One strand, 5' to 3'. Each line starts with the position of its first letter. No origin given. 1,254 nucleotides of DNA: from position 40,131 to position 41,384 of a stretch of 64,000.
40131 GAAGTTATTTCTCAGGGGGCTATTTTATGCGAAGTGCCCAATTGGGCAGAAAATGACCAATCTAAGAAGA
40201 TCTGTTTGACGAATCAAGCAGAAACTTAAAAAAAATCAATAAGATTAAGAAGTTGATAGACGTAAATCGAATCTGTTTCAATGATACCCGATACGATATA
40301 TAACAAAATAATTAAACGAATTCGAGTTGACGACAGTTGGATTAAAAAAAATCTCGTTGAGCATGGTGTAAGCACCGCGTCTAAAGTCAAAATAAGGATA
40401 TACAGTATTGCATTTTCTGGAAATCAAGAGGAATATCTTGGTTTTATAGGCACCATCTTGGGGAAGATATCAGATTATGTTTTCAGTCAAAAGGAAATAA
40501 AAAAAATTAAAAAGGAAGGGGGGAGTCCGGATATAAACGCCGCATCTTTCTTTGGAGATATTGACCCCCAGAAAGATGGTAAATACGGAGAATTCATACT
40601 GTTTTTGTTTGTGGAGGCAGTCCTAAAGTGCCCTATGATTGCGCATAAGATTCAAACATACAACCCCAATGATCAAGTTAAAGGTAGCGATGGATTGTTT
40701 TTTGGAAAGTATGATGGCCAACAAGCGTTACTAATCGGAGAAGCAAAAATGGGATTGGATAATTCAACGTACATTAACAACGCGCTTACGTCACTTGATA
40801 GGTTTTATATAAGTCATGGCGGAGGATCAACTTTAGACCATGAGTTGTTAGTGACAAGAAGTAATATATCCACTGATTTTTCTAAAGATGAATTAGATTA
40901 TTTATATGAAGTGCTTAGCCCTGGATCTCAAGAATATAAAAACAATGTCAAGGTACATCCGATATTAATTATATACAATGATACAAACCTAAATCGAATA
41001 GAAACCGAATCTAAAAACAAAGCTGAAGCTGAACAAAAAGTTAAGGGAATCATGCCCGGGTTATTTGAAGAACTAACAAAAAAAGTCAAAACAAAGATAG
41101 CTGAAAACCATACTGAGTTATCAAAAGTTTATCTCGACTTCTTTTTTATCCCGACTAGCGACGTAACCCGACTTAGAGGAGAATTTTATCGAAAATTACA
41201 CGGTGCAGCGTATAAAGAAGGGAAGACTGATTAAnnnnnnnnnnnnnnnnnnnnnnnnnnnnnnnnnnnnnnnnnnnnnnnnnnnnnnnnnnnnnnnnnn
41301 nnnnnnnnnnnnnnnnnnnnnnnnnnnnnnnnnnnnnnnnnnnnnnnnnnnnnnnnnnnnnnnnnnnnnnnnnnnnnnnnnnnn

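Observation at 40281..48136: Hachiman plus Type III RM stacked convergently in a DPANN-like archaeon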

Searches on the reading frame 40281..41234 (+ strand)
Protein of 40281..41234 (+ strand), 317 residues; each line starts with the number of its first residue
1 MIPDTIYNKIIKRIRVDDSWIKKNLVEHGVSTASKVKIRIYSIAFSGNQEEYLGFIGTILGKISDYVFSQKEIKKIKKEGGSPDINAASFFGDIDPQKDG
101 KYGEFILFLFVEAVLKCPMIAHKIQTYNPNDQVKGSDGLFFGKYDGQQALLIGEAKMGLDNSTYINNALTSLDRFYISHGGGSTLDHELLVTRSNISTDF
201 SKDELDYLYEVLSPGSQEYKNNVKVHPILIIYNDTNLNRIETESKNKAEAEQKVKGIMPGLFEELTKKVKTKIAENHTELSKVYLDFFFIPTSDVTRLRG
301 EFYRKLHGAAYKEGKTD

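Call 3: search_protein_families(library=pfam, proteins=[window:40281-41234:+], max_evalue=0.01)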
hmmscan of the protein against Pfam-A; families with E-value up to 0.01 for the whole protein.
window:40281-41234:+ (317 aa): 1 family
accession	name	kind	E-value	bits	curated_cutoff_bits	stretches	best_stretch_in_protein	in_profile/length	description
PF08878.16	HamA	-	1.5e-27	97.4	25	1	58-291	6-229/230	HamA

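Call 4: search_protein_families(library=padloc, proteins=[window:40281-41234:+], max_evalue=0.01)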
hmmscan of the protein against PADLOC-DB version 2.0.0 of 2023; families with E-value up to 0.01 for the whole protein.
window:40281-41234:+ (317 aa): 17 families
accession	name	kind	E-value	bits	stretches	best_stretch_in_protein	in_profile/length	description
PDLC00154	HamA1|HamA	-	6.1e-97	322.9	1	13-313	12-311/313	DUF1837 domain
PDLC00168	HamA1|HamA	-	3.6e-33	113.3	1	16-307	16-311/312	DUF1837 domain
PDLC00196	HamA2|HamA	-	7.9e-29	99.1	1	26-307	27-312/315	DUF1837 domain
PDLC00156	HamA1|HamA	-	3e-25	87.4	1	31-306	22-296/298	DUF1837 domain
PDLC00165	HamA1|HamA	-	4.3e-25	86.7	1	24-306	22-303/308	DUF1837 domain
PDLC00163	HamA1|HamA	-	8.4e-24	82.5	1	27-307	28-312/314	DUF1837 domain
PDLC00171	HamA1|HamA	-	7.8e-21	72.7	1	25-300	12-276/286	DUF1837 domain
PDLC00162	HamA1|HamA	-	5.1e-15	53.8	1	29-302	26-299/310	DUF1837 domain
PDLC00157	HamA1|HamA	-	4e-11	40.7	1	41-275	39-276/297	DUF1837 domain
PDLC00195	HamA2|HamA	-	8.2e-11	39.9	1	58-309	41-280/283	DUF1837 domain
PDLC00164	HamA1|HamA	-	9.2e-11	39.3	1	30-300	210-478/490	DUF1837 domain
PDLC00166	HamA1|HamA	-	6.5e-10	37.1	1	37-307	21-277/282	DUF1837 domain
PDLC00170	HamA1|HamA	-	8.6e-10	36.4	1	40-308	22-276/279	DUF1837 domain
PDLC00152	HamA1|HamA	-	6.5e-09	33.6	1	21-304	19-293/299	DUF1837 domain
PDLC00172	HamA1|HamA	-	1.2e-07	29.5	1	96-307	108-321/326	DUF1837 domain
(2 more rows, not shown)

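Call 28: search_solved_structures(query=window:40281-41234:+, max_evalue=1, show_alignments=2)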
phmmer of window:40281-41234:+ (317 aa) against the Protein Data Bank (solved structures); distinct sequences matched with E-value up to 1: 2.
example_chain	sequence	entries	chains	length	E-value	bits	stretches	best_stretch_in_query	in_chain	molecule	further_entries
9wh1_A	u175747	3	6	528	0.0024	21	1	38-306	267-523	Anti-bacteriophage protein A/HamA C-terminal domain-containing protein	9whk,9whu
5odc_B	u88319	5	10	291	0.63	13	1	201-242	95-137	Heterodisulfide reductase, subunit B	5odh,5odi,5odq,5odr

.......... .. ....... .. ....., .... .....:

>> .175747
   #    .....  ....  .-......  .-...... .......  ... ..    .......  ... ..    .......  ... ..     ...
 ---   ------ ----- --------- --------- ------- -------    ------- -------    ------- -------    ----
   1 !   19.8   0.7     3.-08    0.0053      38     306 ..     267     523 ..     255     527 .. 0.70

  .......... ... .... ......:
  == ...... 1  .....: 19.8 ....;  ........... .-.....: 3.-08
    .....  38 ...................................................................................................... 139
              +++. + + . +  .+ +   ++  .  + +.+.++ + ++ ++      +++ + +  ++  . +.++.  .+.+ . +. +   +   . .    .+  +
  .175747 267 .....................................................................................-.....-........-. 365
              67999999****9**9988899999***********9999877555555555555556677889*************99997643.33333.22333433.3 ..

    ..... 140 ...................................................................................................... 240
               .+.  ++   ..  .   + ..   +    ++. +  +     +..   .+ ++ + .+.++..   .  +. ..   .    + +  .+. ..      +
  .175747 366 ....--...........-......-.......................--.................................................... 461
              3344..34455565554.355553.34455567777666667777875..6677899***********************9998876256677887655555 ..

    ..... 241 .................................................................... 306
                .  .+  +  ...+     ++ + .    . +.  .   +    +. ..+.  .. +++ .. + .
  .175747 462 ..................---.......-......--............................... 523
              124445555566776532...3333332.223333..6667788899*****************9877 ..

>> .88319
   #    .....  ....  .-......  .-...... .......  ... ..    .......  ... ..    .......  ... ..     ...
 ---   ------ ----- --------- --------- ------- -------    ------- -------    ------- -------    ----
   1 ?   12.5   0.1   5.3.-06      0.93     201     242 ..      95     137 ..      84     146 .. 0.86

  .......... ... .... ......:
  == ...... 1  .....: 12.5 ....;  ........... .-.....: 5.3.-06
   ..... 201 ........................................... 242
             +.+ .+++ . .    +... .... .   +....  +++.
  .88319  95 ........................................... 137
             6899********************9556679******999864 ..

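Call 36: search_protein_families(library=ncbifam, proteins=[window:40281-41234:+], max_evalue=0.001)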
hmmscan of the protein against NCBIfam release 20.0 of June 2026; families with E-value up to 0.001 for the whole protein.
window:40281-41234:+ (317 aa): 0 families
